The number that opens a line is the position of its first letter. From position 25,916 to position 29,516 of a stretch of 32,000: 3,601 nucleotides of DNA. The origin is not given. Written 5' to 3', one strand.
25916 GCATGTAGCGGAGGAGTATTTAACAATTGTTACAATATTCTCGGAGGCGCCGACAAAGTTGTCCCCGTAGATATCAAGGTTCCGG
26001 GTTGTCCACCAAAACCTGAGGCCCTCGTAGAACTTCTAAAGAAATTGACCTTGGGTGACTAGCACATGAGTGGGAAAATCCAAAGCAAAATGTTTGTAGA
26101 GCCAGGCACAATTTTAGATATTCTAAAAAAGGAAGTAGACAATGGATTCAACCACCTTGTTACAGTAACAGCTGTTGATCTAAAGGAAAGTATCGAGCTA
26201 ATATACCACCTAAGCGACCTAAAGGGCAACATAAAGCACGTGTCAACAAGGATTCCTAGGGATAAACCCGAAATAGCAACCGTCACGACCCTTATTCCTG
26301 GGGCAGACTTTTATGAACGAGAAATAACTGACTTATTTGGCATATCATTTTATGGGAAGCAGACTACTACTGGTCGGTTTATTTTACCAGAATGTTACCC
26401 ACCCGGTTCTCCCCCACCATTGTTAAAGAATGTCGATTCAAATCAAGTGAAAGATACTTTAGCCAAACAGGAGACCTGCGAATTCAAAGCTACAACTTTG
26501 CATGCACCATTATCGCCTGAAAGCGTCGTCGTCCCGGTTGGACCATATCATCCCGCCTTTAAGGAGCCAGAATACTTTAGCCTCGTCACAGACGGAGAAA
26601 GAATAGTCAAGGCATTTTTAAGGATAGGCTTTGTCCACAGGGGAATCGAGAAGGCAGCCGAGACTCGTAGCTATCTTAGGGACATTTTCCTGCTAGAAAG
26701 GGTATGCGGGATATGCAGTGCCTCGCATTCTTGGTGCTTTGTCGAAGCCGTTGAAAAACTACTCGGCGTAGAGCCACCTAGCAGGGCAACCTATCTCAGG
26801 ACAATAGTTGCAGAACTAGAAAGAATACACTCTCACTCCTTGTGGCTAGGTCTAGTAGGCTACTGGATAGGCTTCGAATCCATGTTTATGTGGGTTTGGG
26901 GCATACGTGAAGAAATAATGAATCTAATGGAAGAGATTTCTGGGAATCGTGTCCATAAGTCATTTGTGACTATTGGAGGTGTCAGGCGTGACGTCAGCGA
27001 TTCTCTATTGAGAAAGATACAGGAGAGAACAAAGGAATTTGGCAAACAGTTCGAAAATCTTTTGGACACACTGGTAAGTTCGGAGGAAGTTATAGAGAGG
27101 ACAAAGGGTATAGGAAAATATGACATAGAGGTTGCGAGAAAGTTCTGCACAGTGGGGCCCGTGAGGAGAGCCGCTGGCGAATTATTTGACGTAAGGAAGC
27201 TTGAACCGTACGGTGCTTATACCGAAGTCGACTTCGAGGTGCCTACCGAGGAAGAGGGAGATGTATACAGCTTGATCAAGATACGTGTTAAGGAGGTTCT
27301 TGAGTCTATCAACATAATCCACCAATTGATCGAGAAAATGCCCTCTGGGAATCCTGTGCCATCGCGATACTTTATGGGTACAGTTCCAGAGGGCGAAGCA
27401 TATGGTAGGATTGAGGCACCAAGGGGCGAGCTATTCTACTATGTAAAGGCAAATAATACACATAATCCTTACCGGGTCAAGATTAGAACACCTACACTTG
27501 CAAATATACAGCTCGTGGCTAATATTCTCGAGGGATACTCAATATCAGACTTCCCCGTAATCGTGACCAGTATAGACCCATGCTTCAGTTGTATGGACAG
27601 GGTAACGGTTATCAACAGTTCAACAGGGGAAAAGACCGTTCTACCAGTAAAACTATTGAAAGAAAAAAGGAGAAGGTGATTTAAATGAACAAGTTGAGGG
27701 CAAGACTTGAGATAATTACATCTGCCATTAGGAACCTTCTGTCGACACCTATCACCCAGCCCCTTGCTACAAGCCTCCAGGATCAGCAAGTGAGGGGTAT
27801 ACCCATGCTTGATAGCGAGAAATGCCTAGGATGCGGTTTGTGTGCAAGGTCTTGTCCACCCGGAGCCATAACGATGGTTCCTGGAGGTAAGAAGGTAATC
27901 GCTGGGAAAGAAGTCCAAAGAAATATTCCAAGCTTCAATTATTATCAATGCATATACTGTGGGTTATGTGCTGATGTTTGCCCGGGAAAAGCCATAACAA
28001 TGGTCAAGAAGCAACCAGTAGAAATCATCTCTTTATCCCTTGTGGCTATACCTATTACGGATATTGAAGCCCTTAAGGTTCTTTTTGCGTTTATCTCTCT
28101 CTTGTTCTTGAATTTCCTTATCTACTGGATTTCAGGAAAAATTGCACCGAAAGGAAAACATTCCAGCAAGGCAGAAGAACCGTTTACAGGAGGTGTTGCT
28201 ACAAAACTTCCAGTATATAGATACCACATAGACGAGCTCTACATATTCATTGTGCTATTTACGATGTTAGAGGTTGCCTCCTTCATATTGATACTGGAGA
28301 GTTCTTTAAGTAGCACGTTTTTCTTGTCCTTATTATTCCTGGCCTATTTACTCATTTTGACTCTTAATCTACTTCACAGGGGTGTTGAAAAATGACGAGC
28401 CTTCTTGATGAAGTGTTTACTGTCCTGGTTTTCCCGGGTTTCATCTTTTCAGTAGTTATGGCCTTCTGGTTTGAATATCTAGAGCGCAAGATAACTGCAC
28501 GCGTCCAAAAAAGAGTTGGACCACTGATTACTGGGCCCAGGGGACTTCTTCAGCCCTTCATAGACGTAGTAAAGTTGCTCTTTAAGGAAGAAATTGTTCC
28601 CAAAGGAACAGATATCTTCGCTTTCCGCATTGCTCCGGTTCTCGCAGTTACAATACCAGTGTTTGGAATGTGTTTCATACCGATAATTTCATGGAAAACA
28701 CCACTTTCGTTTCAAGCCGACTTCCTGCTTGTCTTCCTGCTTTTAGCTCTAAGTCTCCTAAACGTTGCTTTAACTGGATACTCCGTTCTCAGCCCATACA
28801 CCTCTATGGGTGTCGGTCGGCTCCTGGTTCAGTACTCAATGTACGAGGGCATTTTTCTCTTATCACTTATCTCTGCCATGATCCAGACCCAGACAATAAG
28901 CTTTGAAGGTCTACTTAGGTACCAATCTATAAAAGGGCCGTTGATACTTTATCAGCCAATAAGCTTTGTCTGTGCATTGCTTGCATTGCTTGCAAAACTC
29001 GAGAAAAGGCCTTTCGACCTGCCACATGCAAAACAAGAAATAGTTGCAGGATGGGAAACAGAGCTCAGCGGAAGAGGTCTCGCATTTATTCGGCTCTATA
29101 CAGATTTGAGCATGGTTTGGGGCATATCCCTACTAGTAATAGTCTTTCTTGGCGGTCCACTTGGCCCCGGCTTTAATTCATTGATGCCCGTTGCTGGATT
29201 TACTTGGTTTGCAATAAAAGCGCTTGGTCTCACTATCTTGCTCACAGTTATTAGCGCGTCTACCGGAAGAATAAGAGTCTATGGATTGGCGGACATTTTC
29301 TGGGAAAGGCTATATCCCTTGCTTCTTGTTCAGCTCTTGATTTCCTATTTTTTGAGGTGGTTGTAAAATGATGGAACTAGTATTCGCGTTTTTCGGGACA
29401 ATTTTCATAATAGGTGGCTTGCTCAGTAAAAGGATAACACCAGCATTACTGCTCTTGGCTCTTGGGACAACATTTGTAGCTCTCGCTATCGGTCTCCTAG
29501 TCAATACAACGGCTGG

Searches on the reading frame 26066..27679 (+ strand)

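Call 89: search_protein_families(library=pfam, proteins=[window:26066-27679:+], max_evalue=0.0001)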
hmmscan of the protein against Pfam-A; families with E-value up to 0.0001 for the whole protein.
window:26066-27679:+ (537 aa): 3 families
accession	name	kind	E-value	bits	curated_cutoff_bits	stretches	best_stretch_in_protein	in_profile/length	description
PF00346.24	Complex1_49kDa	-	1.3e-72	244.6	24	2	268-429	2-163/271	Respiratory-chain NADH dehydrogenase, 49 Kd subunit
PF00329.25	Complex1_30kDa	-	1e-21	78.2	22.5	1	16-125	11-120/124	Respiratory-chain NADH dehydrogenase, 30 Kd subunit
PF00374.24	NiFeSe_Hases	-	3.2e-13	49.9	25.8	1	192-260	1-69/508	Nickel-dependent hydrogenase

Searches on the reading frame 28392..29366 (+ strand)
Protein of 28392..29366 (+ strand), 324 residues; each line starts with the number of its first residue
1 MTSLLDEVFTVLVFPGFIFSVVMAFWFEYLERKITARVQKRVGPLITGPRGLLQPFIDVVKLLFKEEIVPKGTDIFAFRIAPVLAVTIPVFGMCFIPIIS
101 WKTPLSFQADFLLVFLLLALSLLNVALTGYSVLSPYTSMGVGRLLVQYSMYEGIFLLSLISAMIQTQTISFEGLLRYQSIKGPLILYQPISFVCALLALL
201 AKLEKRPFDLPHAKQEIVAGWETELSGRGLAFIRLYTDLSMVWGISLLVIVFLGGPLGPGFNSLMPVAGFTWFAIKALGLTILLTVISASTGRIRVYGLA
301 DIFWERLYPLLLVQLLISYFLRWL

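Call 89: search_protein_families(library=pfam, proteins=[window:28392-29366:+], max_evalue=0.0001)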
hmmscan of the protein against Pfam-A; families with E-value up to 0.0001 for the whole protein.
window:28392-29366:+ (324 aa): 1 family
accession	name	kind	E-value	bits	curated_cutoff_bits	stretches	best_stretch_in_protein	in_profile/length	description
PF00146.26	NADHdh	-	1.1e-71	242.1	27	1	18-317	9-296/298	NADH dehydrogenase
